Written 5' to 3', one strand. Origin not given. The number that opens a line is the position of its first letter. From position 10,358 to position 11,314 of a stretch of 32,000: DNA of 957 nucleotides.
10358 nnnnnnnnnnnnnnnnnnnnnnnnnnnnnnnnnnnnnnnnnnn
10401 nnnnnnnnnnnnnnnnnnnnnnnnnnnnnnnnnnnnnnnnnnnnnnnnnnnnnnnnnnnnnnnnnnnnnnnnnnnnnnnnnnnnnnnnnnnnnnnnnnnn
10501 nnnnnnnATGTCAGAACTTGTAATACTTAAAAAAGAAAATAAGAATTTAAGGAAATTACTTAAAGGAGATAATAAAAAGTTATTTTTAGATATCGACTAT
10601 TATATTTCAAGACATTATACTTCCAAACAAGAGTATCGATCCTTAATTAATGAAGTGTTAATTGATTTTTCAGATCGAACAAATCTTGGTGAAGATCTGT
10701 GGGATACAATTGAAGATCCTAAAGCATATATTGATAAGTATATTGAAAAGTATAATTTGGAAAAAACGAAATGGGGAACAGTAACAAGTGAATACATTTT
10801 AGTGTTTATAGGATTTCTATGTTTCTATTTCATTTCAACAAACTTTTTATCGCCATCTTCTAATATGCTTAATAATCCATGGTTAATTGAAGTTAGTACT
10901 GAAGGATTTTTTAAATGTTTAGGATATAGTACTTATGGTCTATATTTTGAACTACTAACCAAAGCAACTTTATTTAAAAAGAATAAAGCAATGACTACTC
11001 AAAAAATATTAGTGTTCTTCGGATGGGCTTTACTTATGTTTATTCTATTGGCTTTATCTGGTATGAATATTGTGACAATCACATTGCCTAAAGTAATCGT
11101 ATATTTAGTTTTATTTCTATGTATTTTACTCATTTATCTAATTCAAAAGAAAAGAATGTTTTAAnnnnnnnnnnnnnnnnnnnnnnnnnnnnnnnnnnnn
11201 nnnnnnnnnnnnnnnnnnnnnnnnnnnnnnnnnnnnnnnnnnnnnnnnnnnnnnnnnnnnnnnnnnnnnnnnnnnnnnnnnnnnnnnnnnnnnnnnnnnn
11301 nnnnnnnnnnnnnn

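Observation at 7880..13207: One PadR regulator surrounded by six membrane proteins carrying HAAS-like helical N-domains: a possible multi-sensor PadR signalling array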

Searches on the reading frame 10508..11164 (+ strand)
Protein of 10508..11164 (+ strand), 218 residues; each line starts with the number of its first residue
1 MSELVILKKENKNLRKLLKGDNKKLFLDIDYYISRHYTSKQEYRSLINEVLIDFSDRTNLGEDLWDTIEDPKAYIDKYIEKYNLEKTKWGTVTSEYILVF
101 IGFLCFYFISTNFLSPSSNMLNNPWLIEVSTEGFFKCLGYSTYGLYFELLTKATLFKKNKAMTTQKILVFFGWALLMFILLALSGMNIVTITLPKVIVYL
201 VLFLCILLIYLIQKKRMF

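Call 3: search_protein_families(library=pfam, proteins=[window:10508-11164:+], max_evalue=1)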
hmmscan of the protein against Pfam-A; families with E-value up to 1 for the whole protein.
window:10508-11164:+ (218 aa): 1 family
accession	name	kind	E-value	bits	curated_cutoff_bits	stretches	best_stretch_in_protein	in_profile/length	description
PF09520.16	RE_TdeIII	-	0.05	13.7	27.2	1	22-74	182-231/242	Type II restriction endonuclease, TdeIII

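Call 4: search_protein_families(library=ncbifam, proteins=[window:10508-11164:+], max_evalue=1)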
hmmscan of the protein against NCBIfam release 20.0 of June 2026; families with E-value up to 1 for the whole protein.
window:10508-11164:+ (218 aa): 1 family
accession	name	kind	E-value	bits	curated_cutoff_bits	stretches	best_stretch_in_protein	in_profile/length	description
NF052673.1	lpg1681_fam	equivalog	0.21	12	95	1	91-124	68-101/102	lpg1681 family protein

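Call 8: find_encoding_contigs(protein=window:10508-11164:+, flank=10000, max_places=6)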
Protein window:10508-11164:+ (218 aa): no gene with exactly this product is on record in the collection.

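Call 17: search_solved_structures(query=A2, max_evalue=10, show_alignments=2)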
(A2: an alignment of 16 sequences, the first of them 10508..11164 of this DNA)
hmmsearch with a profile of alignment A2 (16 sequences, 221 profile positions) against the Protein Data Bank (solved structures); distinct sequences matched with E-value up to 10: 15.
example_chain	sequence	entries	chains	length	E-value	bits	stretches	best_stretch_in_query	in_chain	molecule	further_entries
1tzt_A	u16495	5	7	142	0.052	16.1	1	32-90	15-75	N utilization substance protein B homolog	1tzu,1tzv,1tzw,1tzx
7uv8_V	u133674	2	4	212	0.11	15.1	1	59-87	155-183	E3 ubiquitin-protein ligase BRE1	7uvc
7yq2_A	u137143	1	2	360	0.67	12.5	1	72-111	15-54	Photosystem II protein D1 2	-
8k4p_A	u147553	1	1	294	1.2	11.7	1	126-188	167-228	G protein-coupled receptor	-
8k4o_E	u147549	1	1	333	1.4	11.4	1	126-188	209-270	G protein-coupled receptor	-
11yo_A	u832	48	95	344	2.2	10.8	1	72-111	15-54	Photosystem II protein D1 1 | Photosystem Q(B) protein | Photosystem Q(B) protein 1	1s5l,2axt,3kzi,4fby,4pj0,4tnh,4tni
3wu2_A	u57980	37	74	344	2.2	10.8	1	72-111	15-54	Photosystem Q(B) protein | Photosystem II protein D1 | Photosystem II D1 protein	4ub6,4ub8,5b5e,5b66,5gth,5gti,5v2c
3a0b_A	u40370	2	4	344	2.3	10.7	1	72-111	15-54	Photosystem Q(B) protein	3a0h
1w5c_A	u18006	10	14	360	2.4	10.7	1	72-111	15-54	PHOTOSYSTEM Q(B) PROTEIN 1 | Photosystem II protein D1 1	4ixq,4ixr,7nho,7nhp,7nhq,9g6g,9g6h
9g6f_A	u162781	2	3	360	2.4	10.7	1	72-111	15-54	Photosystem II protein D1 1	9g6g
9lp8_A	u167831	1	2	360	2.4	10.7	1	72-111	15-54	Photosystem II protein D1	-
1izl_A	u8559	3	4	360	2.5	10.6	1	72-111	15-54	Photosystem II: Subunit PsbA | Photosystem II protein D1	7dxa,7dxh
2c5j_A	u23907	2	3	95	3.4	10.2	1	16-57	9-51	T-SNARE AFFECTING A LATE GOLGI COMPARTMENT PROTEIN 1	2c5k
6yw5_DD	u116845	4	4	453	3.4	10.2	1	4-37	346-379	Mito ribosomal protein S4 | S4 RNA-binding domain-containing protein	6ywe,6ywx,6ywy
2c5i_T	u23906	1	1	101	4.3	9.9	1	16-57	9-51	T-SNARE AFFECTING A LATE GOLGI COMPARTMENT PROTEIN 1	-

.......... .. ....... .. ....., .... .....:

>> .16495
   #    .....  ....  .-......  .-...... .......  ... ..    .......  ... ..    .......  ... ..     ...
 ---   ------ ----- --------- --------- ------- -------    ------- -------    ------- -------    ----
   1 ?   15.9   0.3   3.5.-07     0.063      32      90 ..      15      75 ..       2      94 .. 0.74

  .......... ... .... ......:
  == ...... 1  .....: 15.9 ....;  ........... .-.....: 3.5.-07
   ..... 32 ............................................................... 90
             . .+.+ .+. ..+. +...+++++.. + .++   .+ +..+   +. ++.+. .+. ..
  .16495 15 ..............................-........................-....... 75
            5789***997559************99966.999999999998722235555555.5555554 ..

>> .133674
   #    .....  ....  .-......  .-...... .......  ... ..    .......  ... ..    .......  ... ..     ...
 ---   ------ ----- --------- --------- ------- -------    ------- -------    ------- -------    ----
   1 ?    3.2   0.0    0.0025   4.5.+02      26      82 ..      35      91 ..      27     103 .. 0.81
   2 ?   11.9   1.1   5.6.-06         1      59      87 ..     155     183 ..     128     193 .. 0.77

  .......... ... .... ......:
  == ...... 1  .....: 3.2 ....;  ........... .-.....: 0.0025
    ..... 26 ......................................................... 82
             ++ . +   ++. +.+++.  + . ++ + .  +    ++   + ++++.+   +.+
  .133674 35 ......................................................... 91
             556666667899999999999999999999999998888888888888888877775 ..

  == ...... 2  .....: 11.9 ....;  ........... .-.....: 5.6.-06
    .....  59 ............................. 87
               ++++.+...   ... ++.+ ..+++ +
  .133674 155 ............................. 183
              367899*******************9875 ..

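Call 18: search_protein_families(library=pfam, alignment_id=A2, max_evalue=1)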
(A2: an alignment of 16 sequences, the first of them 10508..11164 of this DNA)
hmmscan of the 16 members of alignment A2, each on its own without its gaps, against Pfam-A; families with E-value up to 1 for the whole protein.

A. member 1, window:10508-11164:+ (218 aa): 1 family
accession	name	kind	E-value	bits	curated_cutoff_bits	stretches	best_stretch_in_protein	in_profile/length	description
PF09520.16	RE_TdeIII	-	0.05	13.7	27.2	1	22-74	182-231/242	Type II restriction endonuclease, TdeIII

B. families by the number of members that match (of 16 scanned): 20 families
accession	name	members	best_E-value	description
PF20990.2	DUF2207_C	3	0.008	Predicted membrane protein (DUF2207) C-terminal domain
PF23532.1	Microp_apicomplexa_18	3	0.31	Apicomplexa microprotein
PF06570.16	DUF1129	2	0.0062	Protein of unknown function (DUF1129)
PF07695.17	7TMR-DISM_7TM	2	0.1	7TM diverse intracellular signalling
PF16015.10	Promethin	1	0.00015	Promethin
PF07690.21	MFS_1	1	0.0005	Major Facilitator Superfamily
PF00615.24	RGS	1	0.011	Regulator of G protein signaling domain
PF25367.1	DUF7883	1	0.047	Domain of unknown function (DUF7883)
PF09520.16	RE_TdeIII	1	0.05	Type II restriction endonuclease, TdeIII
PF07547.18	RSD-2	1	0.071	RSD-2 N-terminal domain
PF24985.1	DUF7775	1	0.088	Domain of unknown function (DUF7775)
PF25792.1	BREX_BrxC_helical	1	0.093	BREX ATP-binding protein BrxC alpha helical domain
PF24423.1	OVT1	1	0.11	Major antigen, helical domain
PF02656.20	DUF202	1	0.16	Domain of unknown function (DUF202)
PF20909.2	SpGH101_helical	1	0.19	Endo-alpha-N-acetylgalactosaminidase, helical bundle domain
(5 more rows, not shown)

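Call 30: search_protein_representatives(alignment_id=A2)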
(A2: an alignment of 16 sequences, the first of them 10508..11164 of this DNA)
Query: 16 sequences, 221 profile positions. Proteins with E-value up to 0.001 (for the whole library): 397; up to 1e-10: 38; up to 1e-30: 5. The best 150 are listed.
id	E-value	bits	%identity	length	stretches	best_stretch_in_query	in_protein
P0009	2.1e-76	272.5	-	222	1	1-220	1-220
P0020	1.3e-70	253.6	-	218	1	1-221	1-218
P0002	7.1e-69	247.9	-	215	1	5-220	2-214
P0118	4.0e-51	189.8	-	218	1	1-218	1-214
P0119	1.1e-50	188.4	-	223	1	1-220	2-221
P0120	7.3e-30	120.3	-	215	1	8-220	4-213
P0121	7.7e-28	113.7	-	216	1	1-212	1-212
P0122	2.8e-27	111.9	-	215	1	6-217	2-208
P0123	1.6e-26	109.4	-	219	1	1-220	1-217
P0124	2.0e-26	109.1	-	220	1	1-215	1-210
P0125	9.2e-22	93.8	-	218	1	1-219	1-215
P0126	3.6e-21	91.9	-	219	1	1-220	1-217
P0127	4.5e-21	91.6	-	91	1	131-220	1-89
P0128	4.5e-19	85.0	-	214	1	1-218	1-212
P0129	5.0e-19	84.9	-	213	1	1-218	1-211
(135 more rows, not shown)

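Call 32: predict_structure(alignment_id=A2)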
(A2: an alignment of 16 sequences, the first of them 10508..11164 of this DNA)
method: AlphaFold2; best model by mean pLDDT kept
length: 218 residues; sequences in the alignment: 16
mean_pLDDT: 81.4   pTM: 0.60
mean pLDDT of the five models: 81.4, 80.2, 79.4, 77.9, 75.8
residues with pLDDT >= 90: 25; 70-90: 161; 50-70: 32; < 50: 0
segments of 3 or more residues with pLDDT < 50: none
pLDDT, mean of each block of 10 residues (from residue 1): 83 88 88 78 88 89 83 86 68 79 88 80 87 83 76 66 71 81 74 91 91 74
secondary structure, 60 per line:
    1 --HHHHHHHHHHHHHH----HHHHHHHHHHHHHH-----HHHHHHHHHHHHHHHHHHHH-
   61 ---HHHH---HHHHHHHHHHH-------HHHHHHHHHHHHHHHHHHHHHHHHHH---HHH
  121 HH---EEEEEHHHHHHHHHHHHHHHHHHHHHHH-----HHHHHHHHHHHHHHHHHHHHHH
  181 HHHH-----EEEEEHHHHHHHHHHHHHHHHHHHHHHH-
elements in order: H3-16 H21-34 H40-59 H64-67 H71-81 H89-114 H118-122 E126-130 H131-153 H159-184 E190-194 H195-217

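Call 35: search_protein_families(library=pfam, alignment_id=A3, max_evalue=0.001)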
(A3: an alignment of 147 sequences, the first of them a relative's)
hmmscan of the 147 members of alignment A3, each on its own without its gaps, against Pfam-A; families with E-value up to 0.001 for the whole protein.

A. member 1, P0118 (218 aa): 0 families

B. families by the number of members that match (of 147 scanned): 11 families
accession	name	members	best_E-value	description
PF06304.16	DUF1048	94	1.4e-13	Protein of unknown function (DUF1048)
PF06570.16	DUF1129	59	1.8e-19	Protein of unknown function (DUF1129)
PF14093.11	DUF4271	4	0.00011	Domain of unknown function (DUF4271)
PF07690.21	MFS_1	1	7.2e-06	Major Facilitator Superfamily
PF20394.4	DUF6688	1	1.8e-05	DUF6688 N-terminal domain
PF19554.4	DUF6077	1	0.00023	Family of unknown function (DUF6077)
PF20990.2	DUF2207_C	1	0.00037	Predicted membrane protein (DUF2207) C-terminal domain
PF10101.14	DUF2339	1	0.00038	Predicted membrane protein (DUF2339)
PF13386.12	DsbD_2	1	0.00052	Cytochrome C biogenesis protein transmembrane region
PF00689.26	Cation_ATPase_C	1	0.00076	Cation transporting ATPase, C-terminus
PF22564.2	HAAS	1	0.00084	HAAS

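Call 39: fold_search(model_id=the predicted structure, library=pdb)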
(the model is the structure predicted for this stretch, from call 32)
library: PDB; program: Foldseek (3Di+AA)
matches with E <= 10: 8; with E <= 0.001: 0
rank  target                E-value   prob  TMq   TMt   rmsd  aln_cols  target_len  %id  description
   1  8ceg_A                7.1e+00  0.02  0.13  0.14  25.6       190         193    8  BAR domain protein FAM92A1 essential for mitochondrial membrane remodeling (released 2024-02-21)
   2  6ezn_B                7.5e+00  0.07  0.22  0.38  13.3       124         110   18  Cryo-EM structure of the yeast oligosaccharyltransferase (OST) complex (released 2018-01-17)
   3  7oci_B                7.9e+00  0.07  0.22  0.38  11.3       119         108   19  Cryo-EM structure of yeast Ost6p containing oligosaccharyltransferase complex (released 2022-02-16)
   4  4nqi_A                7.9e+00  0.02  0.17  0.17  26.6       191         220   10  Structure of the N-terminal I-BAR domain (1-259) of D.Discoideum IBARa (released 2014-02-05)
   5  7zcm_B                8.3e+00  0.33  0.22  0.63   1.9        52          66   19  Dark state structure of Sensory Rhodopsin II in complex with HtrII solved by room temperature serial synchrotron cryst (released 2023-11-29)
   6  6hll                  8.3e+00  0.01  0.14  0.09  20.5       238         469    9  Crystal structure of the Neurokinin 1 receptor in complex with the small molecule antagonist CP-99,994 (released 2019-01-16)
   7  6c26_2                8.8e+00  0.06  0.22  0.38  12.5       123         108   19  The Cryo-EM structure of a eukaryotic oligosaccharyl transferase complex (released 2018-01-31)
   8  5jr9_A                9.8e+00  0.02  0.17  0.19  16.9       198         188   15  Crystal structure of apo-NeC3PO (released 2016-09-28)

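Call 41: search_solved_structures(query=A3, max_evalue=1, show_alignments=2)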
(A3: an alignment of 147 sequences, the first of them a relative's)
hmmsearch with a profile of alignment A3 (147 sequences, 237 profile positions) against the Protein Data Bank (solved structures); distinct sequences matched with E-value up to 1: 51.
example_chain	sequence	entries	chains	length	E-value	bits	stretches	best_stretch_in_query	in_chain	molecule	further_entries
2hh6_A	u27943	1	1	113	3.9e-06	29.4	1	12-85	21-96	BH3980 protein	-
2o4t_A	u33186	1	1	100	4.9e-05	25.8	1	16-84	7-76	BH3976 protein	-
9llg_M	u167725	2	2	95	0.0051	19.2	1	128-187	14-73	De novo designed negative allosteric GPCR exoframe modulator targeting TM5/6/7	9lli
2o3l_A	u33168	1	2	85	0.011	18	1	19-85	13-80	Hypothetical protein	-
25qp_A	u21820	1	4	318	0.013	17.9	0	82-182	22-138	Phospholipid phosphatase 3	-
9vsa_A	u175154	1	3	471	0.014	17.8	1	82-195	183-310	Vacuolar cation/proton exchanger 1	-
9vsc_A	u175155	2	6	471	0.014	17.8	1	82-195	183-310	Vacuolar cation/proton exchanger 1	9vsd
9m40_R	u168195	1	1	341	0.014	17.7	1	96-226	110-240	Trace amine-associated receptor 13e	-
5oon_A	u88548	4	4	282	0.044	16.1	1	101-215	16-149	Undecaprenyl-diphosphatase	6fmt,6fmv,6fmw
9m0x_R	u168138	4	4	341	0.046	16.1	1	96-226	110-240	Trace amine-associated receptor 13d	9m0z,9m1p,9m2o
6cb2_A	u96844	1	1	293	0.048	16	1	101-215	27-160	Undecaprenyl-diphosphatase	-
9m2s_R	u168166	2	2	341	0.06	15.7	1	97-227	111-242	Trace amine-associated receptor 13c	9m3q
5mg3_Y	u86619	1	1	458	0.066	15.6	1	85-212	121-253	Protein translocase subunit SecY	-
5abb_A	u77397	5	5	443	0.091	15.1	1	85-212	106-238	PROTEIN TRANSLOCASE SUBUNIT SECY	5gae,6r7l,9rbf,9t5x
3j45_y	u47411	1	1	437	0.1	14.9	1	85-212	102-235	Protein translocase subunit SecY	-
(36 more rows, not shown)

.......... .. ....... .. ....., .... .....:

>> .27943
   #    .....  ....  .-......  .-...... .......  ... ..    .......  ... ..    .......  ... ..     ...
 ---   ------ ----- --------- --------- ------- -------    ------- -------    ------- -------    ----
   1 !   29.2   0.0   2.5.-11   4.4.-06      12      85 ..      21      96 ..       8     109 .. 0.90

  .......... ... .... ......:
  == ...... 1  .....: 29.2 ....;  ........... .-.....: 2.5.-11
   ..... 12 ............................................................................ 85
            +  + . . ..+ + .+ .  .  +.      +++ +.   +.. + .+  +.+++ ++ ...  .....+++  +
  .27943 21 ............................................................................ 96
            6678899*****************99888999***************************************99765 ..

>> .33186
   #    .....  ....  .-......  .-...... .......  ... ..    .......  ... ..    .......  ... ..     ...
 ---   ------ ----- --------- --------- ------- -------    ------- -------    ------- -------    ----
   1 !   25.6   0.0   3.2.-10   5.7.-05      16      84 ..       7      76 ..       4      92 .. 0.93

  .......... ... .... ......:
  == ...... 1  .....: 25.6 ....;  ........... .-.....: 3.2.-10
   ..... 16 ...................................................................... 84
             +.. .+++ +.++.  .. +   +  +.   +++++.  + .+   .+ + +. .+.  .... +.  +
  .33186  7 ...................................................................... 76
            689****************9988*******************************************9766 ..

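Call 52: find_homologous_proteins(query=A3, max_evalue=0.00001)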
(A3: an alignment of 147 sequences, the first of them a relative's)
Query A3 (147 sequences) (218 aa, profile of the alignment): 54 proteins with E <= 0.00001 among 7146 candidates.
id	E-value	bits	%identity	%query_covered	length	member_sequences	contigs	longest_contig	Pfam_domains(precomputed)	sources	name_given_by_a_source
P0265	3.9e-60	221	25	45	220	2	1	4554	-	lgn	-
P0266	3.7e-46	175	-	-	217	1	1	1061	PF06304.17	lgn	-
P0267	1.5e-44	170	-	-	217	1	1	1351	PF06304.17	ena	-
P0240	6.1e-44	168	20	78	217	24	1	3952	PF06304.17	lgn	-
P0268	3.5e-43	165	20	78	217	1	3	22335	PF06304.17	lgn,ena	-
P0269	3.5e-43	165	20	78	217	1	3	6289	PF06304.17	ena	-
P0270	3.8e-43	165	20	78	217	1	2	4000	PF06304.17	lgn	-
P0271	4.6e-43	165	20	78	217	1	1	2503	PF06304.17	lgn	-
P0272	5.5e-43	165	20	78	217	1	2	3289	PF06304.17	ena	-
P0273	5.7e-43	165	20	78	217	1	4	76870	PF06304.17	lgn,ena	-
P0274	7.2e-43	164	20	78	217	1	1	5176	PF06304.17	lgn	-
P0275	8.4e-43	164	20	78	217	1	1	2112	PF06304.17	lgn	-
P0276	1.1e-42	164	20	78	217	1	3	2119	PF06304.17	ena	-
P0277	1.1e-42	164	20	78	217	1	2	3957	PF06304.17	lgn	-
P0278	1.1e-42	164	-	-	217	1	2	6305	PF06304.17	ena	-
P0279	3.3e-42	162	20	78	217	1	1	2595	PF06304.17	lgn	-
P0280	8.8e-42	161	-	-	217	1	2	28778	PF06304.17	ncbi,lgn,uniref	ncbi:DUF1048 domain-containing protein [Agathobaculum sp. LCP25S3_E8]|uniref:DUF1048 domain-containi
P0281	8.9e-42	161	19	87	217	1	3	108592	PF06304.17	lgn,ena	-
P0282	9.7e-42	161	20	78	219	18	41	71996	PF06304.17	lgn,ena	-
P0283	1.5e-41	160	19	91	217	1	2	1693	PF06304.17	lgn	-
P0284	1.7e-41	160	19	87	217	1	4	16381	PF06304.17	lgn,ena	-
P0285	1.9e-41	160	19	91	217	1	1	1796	PF06304.17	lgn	-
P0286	2.3e-41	160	-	-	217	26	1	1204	PF06304.17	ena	-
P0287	3.3e-41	159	19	91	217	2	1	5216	PF06304.17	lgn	-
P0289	1.1e-40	157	19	91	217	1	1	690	PF06304.17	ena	-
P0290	1.2e-40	157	20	78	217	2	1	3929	PF06304.17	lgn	-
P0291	1.4e-40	157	20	90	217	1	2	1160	PF06304.17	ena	-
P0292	1.3e-39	154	-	-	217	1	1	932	PF06304.17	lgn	-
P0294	3.2e-39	152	19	82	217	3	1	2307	PF06304.17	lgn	-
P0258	1.0e-32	131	-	-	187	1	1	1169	PF06304.17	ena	-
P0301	3.3e-32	130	20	82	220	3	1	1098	PF06304.17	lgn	-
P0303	2.0e-30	124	65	99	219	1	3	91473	-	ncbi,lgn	-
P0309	3.7e-26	110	-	-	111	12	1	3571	PF06304.17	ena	-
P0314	4.4e-22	96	-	-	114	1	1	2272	PF06304.17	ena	-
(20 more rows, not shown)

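Call 53: find_encoding_contigs(protein=P0281, flank=8000, max_places=2)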
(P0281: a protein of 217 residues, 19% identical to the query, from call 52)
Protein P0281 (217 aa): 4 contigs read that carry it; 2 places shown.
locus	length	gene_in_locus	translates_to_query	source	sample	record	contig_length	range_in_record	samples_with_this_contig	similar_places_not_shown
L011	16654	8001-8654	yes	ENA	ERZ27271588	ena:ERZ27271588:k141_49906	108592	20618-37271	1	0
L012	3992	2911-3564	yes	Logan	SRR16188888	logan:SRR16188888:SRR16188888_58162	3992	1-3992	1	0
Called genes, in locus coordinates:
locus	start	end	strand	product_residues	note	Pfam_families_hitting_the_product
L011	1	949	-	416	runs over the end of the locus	PF05496:RuvB_N, PF00158:Sigma54_activat (faint), PF13173:AAA_14 (faint), PF14532:Sigma54_activ_2 (weak), PF00004:AAA, PF07728:AAA_5 (weak), PF16193:AAA_assoc_2, PF12002:MgsA_C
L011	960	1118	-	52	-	-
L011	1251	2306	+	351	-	PF00155:Aminotran_1_2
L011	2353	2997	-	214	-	-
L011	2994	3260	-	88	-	PF02583:Trns_repr_metal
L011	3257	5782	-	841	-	PF00403:HMA, PF00122:E1-E2_ATPase, PF00702:Hydrolase, PF08282:Hydrolase_3 (faint), PF00403:HMA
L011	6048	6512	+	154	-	PF11391:DUF2798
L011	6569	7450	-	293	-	PF01263:Aldose_epim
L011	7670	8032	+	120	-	PF03551:PadR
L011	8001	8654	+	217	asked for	PF06304:DUF1048 (weak)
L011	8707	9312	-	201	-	PF12464:Mac, PF00132:Hexapep, PF14602:Hexapep_2 (weak)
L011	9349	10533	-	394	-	PF00438:S-AdoMet_synt_N, PF02772:S-AdoMet_synt_M, PF02773:S-AdoMet_synt_C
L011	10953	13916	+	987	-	PF00370:FGGY_N (faint), PF01869:BcrAD_BadFG, PF09989:DUF2229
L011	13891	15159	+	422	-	-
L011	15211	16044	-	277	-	PF13490:zf-HC2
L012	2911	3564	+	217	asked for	PF06304:DUF1048 (weak)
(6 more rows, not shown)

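Call 54: find_encoding_contigs(protein=P0282, flank=8000, max_places=3)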
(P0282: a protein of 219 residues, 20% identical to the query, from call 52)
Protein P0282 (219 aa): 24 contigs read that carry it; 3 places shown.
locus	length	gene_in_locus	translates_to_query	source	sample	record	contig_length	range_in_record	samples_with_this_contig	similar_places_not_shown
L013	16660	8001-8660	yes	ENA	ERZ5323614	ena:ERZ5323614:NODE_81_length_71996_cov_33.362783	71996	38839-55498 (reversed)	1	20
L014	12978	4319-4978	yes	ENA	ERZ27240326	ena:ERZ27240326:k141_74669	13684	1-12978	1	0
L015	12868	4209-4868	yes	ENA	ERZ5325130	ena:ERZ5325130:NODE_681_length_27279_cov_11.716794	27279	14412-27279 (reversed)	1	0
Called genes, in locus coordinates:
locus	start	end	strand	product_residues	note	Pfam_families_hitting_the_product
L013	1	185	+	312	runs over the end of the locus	PF00575:S1, PF23459:S1_RRP5 (faint)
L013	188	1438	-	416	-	PF05496:RuvB_N, PF00158:Sigma54_activat (faint), PF00004:AAA, PF07728:AAA_5 (weak), PF16193:AAA_assoc_2, PF12002:MgsA_C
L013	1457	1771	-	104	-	-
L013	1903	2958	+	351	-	PF00155:Aminotran_1_2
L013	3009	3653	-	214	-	-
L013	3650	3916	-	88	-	PF02583:Trns_repr_metal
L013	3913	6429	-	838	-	PF00403:HMA, PF00122:E1-E2_ATPase, PF00702:Hydrolase, PF08282:Hydrolase_3 (faint), PF00403:HMA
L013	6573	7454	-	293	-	PF01263:Aldose_epim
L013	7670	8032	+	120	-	PF03551:PadR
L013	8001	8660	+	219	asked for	PF06304:DUF1048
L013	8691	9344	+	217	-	-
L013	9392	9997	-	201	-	PF12464:Mac, PF00132:Hexapep, PF14602:Hexapep_2 (weak)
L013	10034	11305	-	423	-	PF00438:S-AdoMet_synt_N, PF02772:S-AdoMet_synt_M, PF02773:S-AdoMet_synt_C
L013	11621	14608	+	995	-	PF00370:FGGY_N (faint), PF01869:BcrAD_BadFG, PF09989:DUF2229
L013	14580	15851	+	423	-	PF09989:DUF2229 (faint)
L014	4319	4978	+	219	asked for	PF06304:DUF1048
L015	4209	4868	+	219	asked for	PF06304:DUF1048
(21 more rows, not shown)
